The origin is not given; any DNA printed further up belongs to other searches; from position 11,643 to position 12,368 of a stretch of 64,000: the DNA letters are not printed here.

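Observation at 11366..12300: Low-GC islet with a standalone sigma-70 region-4 protein, flanked by terminators, plus a candidate 35-aa ORF with a perfect RBS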

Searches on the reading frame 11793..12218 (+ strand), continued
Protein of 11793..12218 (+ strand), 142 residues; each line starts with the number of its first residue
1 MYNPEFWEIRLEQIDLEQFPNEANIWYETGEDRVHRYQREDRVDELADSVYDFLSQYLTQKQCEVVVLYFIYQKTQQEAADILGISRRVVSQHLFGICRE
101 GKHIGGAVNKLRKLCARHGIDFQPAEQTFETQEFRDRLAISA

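Call 44: search_solved_structures(query=A1, max_evalue=0.1, show_alignments=2)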
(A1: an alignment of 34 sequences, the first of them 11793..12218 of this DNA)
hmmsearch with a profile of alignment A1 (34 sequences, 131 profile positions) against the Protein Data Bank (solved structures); distinct sequences matched with E-value up to 0.1: 18.
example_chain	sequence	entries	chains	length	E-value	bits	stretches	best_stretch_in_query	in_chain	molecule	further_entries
8vd6_A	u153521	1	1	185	3.5e-10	43.4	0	71-86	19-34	CAP REPEAT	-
1s7o_A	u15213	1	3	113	6.7e-05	26.3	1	45-91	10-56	Hypothetical UPF0122 protein SPy1201/SpyM3_0842/SPs1042/spyM18_1152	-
1xsv_A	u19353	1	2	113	0.00027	24.4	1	47-92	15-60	Hypothetical UPF0122 protein SAV1236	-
6pfj_A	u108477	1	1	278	0.00037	24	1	45-92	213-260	RNA polymerase sigma factor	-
6pfv_A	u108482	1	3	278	0.00041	23.8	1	45-92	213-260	RNA polymerase sigma factor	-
6pmi_F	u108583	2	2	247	0.0079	19.6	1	31-103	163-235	RNA polymerase sigma factor FliA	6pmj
8jzt_A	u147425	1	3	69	0.008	19.6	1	49-94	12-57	RNA polymerase sigma factor SigF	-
1l0o_C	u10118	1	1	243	0.0094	19.4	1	55-90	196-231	sigma factor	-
7bhy_A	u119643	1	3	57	0.011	19.3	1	62-94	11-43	Deoxyribonucleoside regulator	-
1rp3_A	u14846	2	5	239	0.015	18.8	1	37-92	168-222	RNA polymerase sigma factor SIGMA-28 (FliA) | RNA polymerase sigma factor FliA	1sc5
7lq4_A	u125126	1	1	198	0.018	18.5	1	41-94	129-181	WhiG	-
7r3g_B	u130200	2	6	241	0.024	18.1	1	58-99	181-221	Regulatory protein RhlR | PROSS optimized variant of RhlR with 75 mutations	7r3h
3qp5_A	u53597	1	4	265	0.028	17.9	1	67-100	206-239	CviR transcriptional regulator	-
9wsm_F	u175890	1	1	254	0.033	17.6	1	52-92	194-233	RNA polymerase sigma factor FliA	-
9wsf_A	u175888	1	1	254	0.034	17.6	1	52-92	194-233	RNA polymerase sigma factor FliA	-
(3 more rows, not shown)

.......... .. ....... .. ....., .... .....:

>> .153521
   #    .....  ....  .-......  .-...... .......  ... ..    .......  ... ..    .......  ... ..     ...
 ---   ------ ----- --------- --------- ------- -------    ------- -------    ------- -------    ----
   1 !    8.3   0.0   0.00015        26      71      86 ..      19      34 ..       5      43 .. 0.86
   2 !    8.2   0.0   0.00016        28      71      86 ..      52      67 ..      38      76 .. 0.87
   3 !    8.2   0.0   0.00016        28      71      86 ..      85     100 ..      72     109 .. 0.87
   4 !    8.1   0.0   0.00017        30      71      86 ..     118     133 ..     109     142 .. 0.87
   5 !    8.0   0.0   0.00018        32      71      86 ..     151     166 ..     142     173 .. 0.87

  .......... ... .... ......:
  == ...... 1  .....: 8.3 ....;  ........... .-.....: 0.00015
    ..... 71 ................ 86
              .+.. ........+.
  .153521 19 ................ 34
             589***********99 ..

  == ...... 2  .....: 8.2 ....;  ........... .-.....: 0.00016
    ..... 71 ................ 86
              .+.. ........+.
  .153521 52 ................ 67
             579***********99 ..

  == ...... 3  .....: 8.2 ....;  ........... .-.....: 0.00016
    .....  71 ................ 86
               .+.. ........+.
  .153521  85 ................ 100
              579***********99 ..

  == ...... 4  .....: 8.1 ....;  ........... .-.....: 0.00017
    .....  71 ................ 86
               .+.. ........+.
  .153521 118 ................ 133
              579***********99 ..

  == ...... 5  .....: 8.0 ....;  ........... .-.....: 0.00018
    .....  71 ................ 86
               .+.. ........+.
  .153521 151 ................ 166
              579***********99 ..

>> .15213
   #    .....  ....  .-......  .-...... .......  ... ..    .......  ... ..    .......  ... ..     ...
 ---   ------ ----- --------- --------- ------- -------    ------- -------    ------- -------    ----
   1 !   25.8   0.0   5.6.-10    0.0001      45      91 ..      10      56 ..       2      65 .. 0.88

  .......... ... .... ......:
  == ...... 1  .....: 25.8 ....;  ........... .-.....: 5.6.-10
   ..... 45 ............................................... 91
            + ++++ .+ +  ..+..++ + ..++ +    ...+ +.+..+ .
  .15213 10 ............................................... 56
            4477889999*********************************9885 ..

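Call 45: fold_search(model_id=the predicted structure, library=pdb)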
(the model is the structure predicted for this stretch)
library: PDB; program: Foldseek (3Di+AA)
matches with E <= 10: 393; with E <= 0.001: 0
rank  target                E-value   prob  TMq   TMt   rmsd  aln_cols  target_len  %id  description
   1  9a50_A                4.0e-02  1.00  0.34  0.19   8.7        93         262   27  Integrative model of RPSB-RPOC by crosslinking MS and deep learning (released 2024-09-18)
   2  9a7s_A                6.4e-02  0.97  0.32  0.18  13.0       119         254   18  Integrative model of RPSD-RPOB by crosslinking MS and deep learning (released 2024-09-18)
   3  8jzt_E                1.8e-01  0.98  0.33  0.60   4.2        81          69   23  The sigF and anti-sigma factor complex (released 2024-10-16)
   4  1s7o_B                1.8e-01  0.96  0.30  0.38  11.7        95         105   18  Crystal structure of putative DNA binding protein SP_1288 from Streptococcus pygenes (released 2004-06-29)
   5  1s7o_C                1.8e-01  0.91  0.30  0.38   9.4        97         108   18  Crystal structure of putative DNA binding protein SP_1288 from Streptococcus pygenes (released 2004-06-29)
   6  3hug_K                2.2e-01  0.99  0.36  0.69   6.2        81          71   21  Crystal structure of Mycobacterium tuberculosis anti-sigma factor RslA in complex with -35 promoter binding domain of  (released 2010-03-02)
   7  5e18_F                2.7e-01  0.87  0.31  0.15  10.9       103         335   17  T. thermophilus transcription initiation complex having a YYY discriminator sequence and a nontemplate-strand length c (released 2016-03-09)
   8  3hug_E                2.9e-01  0.99  0.37  0.68   5.8        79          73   18  Crystal structure of Mycobacterium tuberculosis anti-sigma factor RslA in complex with -35 promoter binding domain of  (released 2010-03-02)
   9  3vep_D                2.9e-01  0.99  0.34  0.66   2.6        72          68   18  Crystal structure of SigD4 in complex with its negative regulator RsdA (released 2013-02-13)
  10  4g7h_F                3.0e-01  0.87  0.33  0.15  10.8       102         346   20  Crystal structure of Thermus thermophilus transcription initiation complex (released 2012-10-31)
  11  1s7o_A                3.2e-01  0.87  0.29  0.37  10.6        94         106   18  Crystal structure of putative DNA binding protein SP_1288 from Streptococcus pygenes (released 2004-06-29)
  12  8cyf_B                3.6e-01  0.72  0.28  0.41  11.4       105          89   16  WhiB3 bound to SigmaAr4-RNAP Beta flap tip chimera and DNA (released 2023-05-17)
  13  5clv_B                3.6e-01  0.72  0.31  0.42  10.9       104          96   17  Crystal Structure of KorA-operator DNA complex (KorA-OA) (released 2016-04-06)
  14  5cm3_A                3.6e-01  0.72  0.27  0.38  10.1        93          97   16  Crystal Structure of KorA, a plasmid-encoded, global transcription regulator (released 2016-04-06)
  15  8qa9_C                3.6e-01  0.47  0.26  0.33  14.3       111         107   22  Crystal structure of the RK2 plasmid encoded co-complex of the C-terminally truncated transcriptional repressor protei (released 2024-02-21)
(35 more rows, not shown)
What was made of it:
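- Closest known: YlxM / UPF0122. Same: These are the best sequence matches among solved structures (call 44) and are among the fold matches (call 45).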

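Call 46: search_protein_representatives(alignment_id=A1)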
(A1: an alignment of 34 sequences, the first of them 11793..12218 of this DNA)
Query: 34 sequences, 131 profile positions. Proteins with E-value up to 0.001 (for the whole library): 1193; up to 1e-10: 209; up to 1e-30: 16. The best 150 are listed.
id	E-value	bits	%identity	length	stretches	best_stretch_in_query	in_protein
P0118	6.9e-47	175.2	-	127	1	1-122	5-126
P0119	2.0e-44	167.2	-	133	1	2-123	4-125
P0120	5.9e-38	146.3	-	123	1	3-122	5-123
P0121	1.3e-37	145.2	-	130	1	4-120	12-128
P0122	1.3e-36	142.0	-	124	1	2-121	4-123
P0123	9.4e-36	139.1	-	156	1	1-124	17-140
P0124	2.7e-35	137.7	-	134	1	2-120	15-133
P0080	3.8e-35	137.2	-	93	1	51-127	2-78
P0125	8.9e-35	136.0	-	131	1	2-123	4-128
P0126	1.1e-33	132.5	-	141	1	2-116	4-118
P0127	4.9e-33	130.4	-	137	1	2-121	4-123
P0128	2.0e-32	128.4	-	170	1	2-118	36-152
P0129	2.6e-31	124.8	-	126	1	5-122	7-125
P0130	3.7e-31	124.3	-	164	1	2-121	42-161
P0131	7.9e-31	123.2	-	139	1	2-120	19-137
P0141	4.2e-29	117.6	-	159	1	2-115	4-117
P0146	1.4e-25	106.3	-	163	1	4-119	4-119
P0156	3.0e-22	95.5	-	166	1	2-120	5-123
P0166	5.1e-21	91.5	-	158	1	4-121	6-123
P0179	9.0e-20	87.5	-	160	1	6-122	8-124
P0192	1.4e-18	83.6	-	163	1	5-121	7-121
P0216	1.9e-16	76.7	-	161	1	5-118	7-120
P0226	1.3e-15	74.0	-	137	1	6-118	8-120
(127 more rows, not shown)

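Call 48: list_cluster_members(proteins=[P0126, P0141, P0146, P0156, P0166, P0179, P0192, P0216, P0226, P0121])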
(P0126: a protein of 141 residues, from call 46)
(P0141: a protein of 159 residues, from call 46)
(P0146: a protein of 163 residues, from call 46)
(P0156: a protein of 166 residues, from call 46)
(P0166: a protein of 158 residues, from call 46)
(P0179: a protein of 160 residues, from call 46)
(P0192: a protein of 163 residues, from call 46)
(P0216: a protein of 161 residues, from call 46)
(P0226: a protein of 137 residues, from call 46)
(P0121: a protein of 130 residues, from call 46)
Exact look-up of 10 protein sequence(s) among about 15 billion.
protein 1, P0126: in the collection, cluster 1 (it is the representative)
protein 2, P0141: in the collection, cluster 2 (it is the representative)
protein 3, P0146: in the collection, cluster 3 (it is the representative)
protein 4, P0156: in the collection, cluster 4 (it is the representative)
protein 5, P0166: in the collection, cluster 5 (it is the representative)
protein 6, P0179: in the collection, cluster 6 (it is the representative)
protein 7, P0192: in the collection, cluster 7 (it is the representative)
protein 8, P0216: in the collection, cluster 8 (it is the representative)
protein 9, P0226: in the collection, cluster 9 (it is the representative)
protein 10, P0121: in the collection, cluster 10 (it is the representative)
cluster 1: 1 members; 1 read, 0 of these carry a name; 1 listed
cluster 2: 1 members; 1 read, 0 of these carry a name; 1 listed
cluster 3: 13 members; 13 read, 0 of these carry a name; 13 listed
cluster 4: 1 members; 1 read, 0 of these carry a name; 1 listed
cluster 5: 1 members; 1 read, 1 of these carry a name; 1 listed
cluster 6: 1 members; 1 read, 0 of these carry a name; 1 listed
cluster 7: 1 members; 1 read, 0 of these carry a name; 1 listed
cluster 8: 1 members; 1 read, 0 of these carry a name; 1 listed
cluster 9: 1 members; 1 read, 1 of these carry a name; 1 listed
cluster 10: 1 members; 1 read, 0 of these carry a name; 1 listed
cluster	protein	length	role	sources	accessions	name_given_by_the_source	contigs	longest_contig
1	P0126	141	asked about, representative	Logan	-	-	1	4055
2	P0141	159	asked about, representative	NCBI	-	-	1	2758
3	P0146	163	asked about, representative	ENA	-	-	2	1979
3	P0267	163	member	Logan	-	-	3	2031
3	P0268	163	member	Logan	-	-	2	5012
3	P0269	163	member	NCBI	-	-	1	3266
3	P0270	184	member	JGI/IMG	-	-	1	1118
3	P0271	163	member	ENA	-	-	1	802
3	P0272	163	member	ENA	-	-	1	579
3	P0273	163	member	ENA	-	-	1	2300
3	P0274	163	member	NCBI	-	-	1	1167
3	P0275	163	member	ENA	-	-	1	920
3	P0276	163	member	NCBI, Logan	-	-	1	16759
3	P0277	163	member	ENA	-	-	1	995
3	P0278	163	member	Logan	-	-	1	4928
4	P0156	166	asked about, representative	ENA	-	-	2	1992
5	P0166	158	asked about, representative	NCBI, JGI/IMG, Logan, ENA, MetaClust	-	\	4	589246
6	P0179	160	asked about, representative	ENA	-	-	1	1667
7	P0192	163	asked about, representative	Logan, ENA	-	-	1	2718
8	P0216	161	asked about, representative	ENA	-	-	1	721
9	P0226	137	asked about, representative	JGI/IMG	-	DNA-binding CsgD family transcriptional regulator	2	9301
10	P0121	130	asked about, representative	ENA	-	-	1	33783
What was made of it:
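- Tried and rejected: It returned no taxonomy or useful names (call 48).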

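Call 88: search_protein_families(library=pfam, proteins=[L015:2786-3940:+, L015:4232-4765:-, L015:4723-5427:-], max_evalue=0.001)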
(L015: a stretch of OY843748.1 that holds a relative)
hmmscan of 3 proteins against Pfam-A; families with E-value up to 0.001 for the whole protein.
L015:2786-3940:+ (385 aa): 1 family
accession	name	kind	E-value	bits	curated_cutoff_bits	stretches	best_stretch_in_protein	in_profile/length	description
PF02810.21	SEC-C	-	2.5e-10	40.5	20.4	1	17-34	1-18/19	SEC-C motif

L015:4232-4765:- (178 aa): 0 families

L015:4723-5427:- (235 aa): 1 family
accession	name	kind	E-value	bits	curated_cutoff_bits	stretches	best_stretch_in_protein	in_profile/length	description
PF01555.25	N6_N4_Mtase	-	2.6e-08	34.5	26.7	1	91-224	1-107/221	DNA methylase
